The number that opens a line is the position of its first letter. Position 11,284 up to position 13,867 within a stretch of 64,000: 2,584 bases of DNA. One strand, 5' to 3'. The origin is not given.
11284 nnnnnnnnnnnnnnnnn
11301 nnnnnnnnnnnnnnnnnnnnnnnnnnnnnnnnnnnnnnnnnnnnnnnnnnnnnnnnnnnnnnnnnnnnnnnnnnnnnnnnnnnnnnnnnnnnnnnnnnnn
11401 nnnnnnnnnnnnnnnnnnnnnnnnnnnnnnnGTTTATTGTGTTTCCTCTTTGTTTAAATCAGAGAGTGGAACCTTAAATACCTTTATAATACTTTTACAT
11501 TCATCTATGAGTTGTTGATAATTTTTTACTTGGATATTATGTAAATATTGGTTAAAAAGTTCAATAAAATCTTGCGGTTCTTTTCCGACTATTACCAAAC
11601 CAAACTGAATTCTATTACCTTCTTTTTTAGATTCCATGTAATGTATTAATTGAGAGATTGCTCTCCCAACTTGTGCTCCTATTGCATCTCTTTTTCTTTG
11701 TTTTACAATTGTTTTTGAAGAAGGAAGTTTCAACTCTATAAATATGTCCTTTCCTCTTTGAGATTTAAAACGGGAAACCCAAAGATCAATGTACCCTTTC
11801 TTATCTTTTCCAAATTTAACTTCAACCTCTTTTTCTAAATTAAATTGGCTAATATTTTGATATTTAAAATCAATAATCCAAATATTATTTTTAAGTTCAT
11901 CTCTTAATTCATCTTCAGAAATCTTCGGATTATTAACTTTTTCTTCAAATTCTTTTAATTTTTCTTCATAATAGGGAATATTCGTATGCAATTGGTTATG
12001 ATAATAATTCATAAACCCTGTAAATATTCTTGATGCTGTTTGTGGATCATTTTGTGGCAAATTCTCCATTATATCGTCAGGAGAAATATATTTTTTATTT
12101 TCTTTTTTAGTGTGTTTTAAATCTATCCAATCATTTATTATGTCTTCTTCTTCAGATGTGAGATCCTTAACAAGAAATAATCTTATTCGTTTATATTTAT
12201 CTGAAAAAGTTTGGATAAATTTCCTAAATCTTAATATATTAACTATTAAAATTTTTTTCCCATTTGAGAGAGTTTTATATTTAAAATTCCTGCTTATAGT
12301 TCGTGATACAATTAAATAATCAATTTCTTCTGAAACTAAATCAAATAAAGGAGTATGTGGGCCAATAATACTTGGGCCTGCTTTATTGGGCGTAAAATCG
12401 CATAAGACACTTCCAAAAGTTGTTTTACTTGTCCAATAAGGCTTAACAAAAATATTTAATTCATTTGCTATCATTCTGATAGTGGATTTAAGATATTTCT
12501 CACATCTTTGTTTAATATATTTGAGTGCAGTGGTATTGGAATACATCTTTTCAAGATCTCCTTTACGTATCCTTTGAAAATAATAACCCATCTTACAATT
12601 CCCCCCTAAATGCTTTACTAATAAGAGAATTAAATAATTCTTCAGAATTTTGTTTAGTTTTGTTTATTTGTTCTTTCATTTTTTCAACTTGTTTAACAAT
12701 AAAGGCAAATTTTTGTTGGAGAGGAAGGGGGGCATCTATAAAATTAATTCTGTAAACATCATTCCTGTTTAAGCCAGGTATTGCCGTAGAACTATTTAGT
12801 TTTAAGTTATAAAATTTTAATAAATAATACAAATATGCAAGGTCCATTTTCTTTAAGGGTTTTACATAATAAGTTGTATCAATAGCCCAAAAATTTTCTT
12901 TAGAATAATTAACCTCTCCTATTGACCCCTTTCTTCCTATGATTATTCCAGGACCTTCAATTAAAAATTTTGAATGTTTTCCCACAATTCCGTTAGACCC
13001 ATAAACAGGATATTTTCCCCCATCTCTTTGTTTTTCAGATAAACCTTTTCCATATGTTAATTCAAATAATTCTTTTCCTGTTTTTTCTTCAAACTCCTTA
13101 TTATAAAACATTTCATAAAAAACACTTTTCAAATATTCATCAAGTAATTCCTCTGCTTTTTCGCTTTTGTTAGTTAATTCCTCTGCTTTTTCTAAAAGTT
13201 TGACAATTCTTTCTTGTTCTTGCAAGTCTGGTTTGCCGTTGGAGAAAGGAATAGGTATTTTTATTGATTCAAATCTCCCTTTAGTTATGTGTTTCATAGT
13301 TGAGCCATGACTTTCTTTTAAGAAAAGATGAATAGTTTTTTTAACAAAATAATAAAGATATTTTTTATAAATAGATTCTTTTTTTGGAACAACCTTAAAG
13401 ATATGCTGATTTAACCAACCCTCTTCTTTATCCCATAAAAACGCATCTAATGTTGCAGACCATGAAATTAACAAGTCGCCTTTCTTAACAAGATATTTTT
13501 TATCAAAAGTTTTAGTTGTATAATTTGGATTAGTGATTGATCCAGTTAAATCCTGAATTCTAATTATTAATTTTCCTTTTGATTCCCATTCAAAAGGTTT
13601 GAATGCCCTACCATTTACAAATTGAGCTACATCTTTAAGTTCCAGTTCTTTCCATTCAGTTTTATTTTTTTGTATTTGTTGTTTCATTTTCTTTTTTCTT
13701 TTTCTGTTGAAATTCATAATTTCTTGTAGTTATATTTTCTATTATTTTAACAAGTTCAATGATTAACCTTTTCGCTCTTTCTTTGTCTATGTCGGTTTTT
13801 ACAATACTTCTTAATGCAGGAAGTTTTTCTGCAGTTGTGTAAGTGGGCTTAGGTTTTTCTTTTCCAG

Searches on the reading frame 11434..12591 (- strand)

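Call 85: search_protein_families(library=pfam, proteins=[window:11434-12591:-], max_evalue=0.0001)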
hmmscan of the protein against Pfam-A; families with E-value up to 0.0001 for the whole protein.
window:11434-12591:- (385 aa): 1 family
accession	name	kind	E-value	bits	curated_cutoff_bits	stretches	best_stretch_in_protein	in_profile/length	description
PF14082.12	SduA_C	-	1.3e-07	32.3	27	1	225-323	3-89/159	Shedu protein SduA, C-terminal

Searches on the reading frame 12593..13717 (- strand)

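Call 85: search_protein_families(library=pfam, proteins=[window:12593-13717:-], max_evalue=0.0001)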
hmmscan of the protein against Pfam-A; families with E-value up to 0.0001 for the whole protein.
window:12593-13717:- (374 aa): 1 family
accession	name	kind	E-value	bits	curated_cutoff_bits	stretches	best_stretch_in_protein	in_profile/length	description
PF01420.25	Methylase_S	-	2.4e-41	142.2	22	2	21-188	3-161/168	Type I restriction modification DNA specificity domain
